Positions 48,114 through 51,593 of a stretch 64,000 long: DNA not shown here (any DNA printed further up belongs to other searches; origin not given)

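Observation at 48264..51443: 1059-aa fusion: unknown N-domain + Upf1/DNA2-type SF1 helicase with coiled-coil insert + single-HKD PLD nuclease + topoisomerase-type zinc ribbon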

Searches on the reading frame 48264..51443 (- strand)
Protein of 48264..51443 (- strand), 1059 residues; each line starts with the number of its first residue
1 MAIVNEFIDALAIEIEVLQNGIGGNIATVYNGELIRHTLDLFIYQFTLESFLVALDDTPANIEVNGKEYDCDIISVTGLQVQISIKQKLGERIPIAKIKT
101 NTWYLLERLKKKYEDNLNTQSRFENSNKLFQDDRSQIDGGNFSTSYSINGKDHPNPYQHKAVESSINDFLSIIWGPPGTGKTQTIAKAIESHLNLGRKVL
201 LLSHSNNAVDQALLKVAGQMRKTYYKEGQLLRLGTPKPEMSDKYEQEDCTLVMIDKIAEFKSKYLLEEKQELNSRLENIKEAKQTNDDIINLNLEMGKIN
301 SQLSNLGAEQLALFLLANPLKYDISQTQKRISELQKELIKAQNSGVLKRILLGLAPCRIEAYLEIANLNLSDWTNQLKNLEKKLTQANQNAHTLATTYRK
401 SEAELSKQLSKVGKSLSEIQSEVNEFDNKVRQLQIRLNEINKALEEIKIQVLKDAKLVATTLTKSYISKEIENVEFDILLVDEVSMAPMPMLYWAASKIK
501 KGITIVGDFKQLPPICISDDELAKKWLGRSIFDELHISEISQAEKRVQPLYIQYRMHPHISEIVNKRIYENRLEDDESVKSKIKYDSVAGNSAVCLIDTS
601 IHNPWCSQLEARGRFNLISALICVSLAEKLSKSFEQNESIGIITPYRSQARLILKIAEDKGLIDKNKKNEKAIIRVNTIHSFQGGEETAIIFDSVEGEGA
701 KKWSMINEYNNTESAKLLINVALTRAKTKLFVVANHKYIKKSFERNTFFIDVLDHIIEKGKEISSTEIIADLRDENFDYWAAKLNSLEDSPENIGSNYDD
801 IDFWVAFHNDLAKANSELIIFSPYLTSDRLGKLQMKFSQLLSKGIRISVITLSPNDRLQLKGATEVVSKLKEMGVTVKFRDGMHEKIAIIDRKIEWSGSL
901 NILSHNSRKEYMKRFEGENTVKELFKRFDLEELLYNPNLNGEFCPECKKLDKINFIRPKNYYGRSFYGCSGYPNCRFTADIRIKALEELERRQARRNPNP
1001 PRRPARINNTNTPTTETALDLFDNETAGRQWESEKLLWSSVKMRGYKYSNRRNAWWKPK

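Call 8: search_protein_families(library=pfam, proteins=[window:48264-51443:-], max_evalue=0.01)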
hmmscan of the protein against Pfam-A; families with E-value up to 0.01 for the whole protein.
window:48264-51443:- (1059 aa): 13 families
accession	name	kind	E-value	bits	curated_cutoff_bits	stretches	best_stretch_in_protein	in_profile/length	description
PF13087.12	AAA_12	-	3.3e-35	121.9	27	1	528-736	2-194/195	AAA domain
PF13086.12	AAA_11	-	8.4e-31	108.1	27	1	155-518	3-256/257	AAA domain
PF13245.12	AAA_19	-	6.5e-14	52.7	25.1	2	158-259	1-101/134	AAA domain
PF13604.12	AAA_30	-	2e-10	41.1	27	1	155-223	3-72/191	AAA domain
PF13091.12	PLDc_2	-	4.3e-10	40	27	1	810-929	4-129/132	PLD-like domain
PF04851.21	ResIII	-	1.5e-07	31.9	22.5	1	153-267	3-115/164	Type III restriction enzyme, res subunit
PF01443.25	Viral_helicase1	-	1.9e-05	25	21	0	437-515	23-100/228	Viral superfamily 1 RNA helicase core domain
PF00580.27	UvrD-helicase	-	8.9e-05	22.7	23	1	155-511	2-250/271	UvrD/REP helicase N-terminal domain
PF01396.24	Zn_ribbon_Top1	-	0.00018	21.7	32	1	942-980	2-35/39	Topoisomerase DNA binding C4 zinc finger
PF05127.21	NAT10_TcmA_helicase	-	0.00037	20.9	22.7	0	173-241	2-58/176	RNA cytidine acetyltransferase NAT10/TcmA, helicase domain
PF19551.4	DUF6074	-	0.0037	17.9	27.2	0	391-432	28-70/83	Family of unknown function (DUF6074)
PF13538.12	UvrD_C_2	-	0.0041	17.4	27.4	0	675-733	3-52/52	UvrD-like helicase C-terminal domain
PF13479.12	AAA_24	-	0.0061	16.9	27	0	172-308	6-122/195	AAA domain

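Call 9: search_protein_families(library=padloc, proteins=[window:48264-51443:-], max_evalue=0.01)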
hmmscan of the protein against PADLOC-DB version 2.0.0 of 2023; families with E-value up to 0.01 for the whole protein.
window:48264-51443:- (1059 aa): 14 families
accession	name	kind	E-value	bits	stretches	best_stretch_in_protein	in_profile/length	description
PDLC03920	MkoA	-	1.1e-60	204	1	172-759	635-1100/1112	-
PDLC03921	MkoA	-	6.4e-45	151.4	1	123-762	997-1592/1607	-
PDLC03924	MkoC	-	3.4e-32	109.5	1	554-913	777-1109/1136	-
PDLC05009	PDC-S37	-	1.6e-10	37.4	1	158-208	298-348/1550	-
PDLC02194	Hhe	-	7.1e-08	28.1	1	154-209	426-481/1911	-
PDLC00127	GajB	-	2.1e-06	24.5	1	669-742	501-574/594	UrvD helicase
PDLC04140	mad8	-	2.4e-06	25.3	1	171-495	30-213/314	mads_8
PDLC00136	GajB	-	5.8e-06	23.5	1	666-738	479-550/570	UrvD helicase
PDLC04173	GajB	-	8.1e-06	23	1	172-210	13-50/471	-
PDLC02614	DrmC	-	0.00023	19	1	811-902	30-120/153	DrmC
PDLC00112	GajB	-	0.00037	17.2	0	176-211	26-64/581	UrvD helicase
PDLC03922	MkoB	-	0.0034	14.7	0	811-912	320-426/610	-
PDLC00553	JetC2|JetC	-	0.0047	12.8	1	369-450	879-960/1361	DUF3584 domain; MukB-like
PDLC04171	GajB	-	0.0082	13.2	0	173-210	16-52/392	-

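Call 10: search_protein_families(library=ncbifam, proteins=[window:48264-51443:-], max_evalue=0.01)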
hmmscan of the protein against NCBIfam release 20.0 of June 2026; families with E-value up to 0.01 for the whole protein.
window:48264-51443:- (1059 aa): 9 families
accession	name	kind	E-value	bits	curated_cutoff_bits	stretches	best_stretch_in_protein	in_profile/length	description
TIGR00376.1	TIGR00376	hypoth_equivalog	1.2e-46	159.4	348.9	2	371-760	261-631/639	IGHMBP2 family helicase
NF040671.1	PLuB_AAA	exception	1.1e-29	102.6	999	2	431-739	919-1235/1256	PLuB system helicase-like protein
TIGR01448.2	helicase_RecD2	equivalog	1.5e-13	49.8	500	2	149-203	312-366/713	SF1B family DNA helicase RecD2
TIGR01447.1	recD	equivalog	1.1e-11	44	310.15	2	455-515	241-304/597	exodeoxyribonuclease V subunit alpha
NF058533.1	antiphage_ProA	equivalog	2.2e-07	28.7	1500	1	158-204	654-700/1903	anti-phage protein ProA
NF042953.1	Hhe_antiphage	equivalog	2.6e-07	28.4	2000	1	158-205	331-378/1797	DUF4011 domain-containing anti-phage protein Hhe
TIGR04523.1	Mplasa_alph_rch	subfamily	3.6e-06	25.2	270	1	375-458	571-654/745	helix-rich protein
NF008127.0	PRK10875.1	equivalog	2.6e-05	23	671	0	156-195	159-198/619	exodeoxyribonuclease V subunit alpha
NF045487.1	ASRP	equivalog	0.00036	19.3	300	1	320-459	161-286/593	archaea-specific SMC-related protein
